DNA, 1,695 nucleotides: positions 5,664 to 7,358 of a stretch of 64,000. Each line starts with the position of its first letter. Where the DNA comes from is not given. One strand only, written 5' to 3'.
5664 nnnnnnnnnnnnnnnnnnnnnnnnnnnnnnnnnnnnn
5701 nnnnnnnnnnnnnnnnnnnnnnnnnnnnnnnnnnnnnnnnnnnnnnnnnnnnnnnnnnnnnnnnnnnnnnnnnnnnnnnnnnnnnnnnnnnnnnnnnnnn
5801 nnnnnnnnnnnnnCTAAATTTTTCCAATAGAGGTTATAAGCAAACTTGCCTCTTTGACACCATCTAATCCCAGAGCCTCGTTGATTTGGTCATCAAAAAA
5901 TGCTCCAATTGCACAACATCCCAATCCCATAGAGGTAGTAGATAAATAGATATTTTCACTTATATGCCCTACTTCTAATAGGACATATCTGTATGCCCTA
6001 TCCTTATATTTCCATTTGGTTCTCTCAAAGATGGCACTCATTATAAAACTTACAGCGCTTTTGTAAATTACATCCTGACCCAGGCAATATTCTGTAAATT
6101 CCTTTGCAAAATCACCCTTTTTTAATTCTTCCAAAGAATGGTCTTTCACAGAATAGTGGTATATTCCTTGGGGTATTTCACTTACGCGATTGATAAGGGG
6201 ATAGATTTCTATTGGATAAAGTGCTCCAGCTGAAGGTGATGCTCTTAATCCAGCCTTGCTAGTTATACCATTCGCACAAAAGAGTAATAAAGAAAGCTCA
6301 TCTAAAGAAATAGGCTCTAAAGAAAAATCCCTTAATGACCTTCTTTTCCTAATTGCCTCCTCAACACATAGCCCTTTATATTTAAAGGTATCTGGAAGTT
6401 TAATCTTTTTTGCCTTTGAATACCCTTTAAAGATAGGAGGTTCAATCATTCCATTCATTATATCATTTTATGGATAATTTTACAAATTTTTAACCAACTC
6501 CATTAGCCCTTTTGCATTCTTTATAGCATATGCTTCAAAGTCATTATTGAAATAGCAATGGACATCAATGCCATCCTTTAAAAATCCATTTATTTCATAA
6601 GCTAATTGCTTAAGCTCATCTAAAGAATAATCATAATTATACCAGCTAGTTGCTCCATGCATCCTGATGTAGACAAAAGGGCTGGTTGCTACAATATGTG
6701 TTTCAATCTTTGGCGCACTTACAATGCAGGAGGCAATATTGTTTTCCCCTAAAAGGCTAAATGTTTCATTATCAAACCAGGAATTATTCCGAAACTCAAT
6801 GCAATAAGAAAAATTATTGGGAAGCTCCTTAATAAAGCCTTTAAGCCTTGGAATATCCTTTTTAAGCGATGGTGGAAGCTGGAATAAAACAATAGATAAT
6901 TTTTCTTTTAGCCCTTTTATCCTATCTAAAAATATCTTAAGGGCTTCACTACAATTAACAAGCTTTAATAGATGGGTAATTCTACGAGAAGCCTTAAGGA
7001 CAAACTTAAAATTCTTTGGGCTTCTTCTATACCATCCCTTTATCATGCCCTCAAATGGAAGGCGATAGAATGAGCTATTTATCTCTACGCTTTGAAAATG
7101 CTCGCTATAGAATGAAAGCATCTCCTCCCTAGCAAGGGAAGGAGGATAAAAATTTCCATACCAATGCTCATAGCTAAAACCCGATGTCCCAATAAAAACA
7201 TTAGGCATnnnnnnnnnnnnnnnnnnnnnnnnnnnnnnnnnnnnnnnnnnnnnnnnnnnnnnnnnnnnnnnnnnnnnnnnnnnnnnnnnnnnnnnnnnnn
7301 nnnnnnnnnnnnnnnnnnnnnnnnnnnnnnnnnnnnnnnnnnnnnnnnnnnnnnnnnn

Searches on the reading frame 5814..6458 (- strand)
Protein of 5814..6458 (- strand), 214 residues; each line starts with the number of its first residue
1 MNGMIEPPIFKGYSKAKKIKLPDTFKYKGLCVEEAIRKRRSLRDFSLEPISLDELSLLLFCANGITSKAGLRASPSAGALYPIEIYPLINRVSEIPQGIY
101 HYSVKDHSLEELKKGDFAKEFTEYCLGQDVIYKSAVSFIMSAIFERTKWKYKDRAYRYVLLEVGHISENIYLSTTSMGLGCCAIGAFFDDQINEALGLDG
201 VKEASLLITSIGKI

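Call 25: search_protein_families(library=pfam, proteins=[window:5814-6458:-], max_evalue=0.01)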
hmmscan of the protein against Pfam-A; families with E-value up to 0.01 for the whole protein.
window:5814-6458:- (214 aa): 2 families
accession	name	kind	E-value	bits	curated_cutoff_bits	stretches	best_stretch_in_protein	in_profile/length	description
PF00881.29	Nitroreductase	-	1.4e-28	100.7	23.5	1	36-213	1-167/167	Nitroreductase family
PF14512.11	TM1586_NiRdase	-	0.0011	19.1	27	0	33-72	3-42/215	Putative TM nitroreductase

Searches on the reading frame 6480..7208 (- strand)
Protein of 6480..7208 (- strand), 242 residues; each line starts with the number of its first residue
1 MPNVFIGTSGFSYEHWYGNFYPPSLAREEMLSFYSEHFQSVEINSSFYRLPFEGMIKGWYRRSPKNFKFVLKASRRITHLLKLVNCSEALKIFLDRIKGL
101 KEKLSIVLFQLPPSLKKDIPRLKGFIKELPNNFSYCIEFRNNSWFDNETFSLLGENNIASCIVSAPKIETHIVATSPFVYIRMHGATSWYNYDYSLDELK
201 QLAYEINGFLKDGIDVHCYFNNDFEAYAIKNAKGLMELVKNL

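Call 25: search_protein_families(library=pfam, proteins=[window:6480-7208:-], max_evalue=0.01)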
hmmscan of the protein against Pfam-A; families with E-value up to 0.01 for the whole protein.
window:6480-7208:- (242 aa): 1 family
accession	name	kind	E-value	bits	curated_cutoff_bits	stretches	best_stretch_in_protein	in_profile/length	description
PF01904.24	DUF72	-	9.8e-68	228.9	25.3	1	21-238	1-217/217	Protein of unknown function DUF72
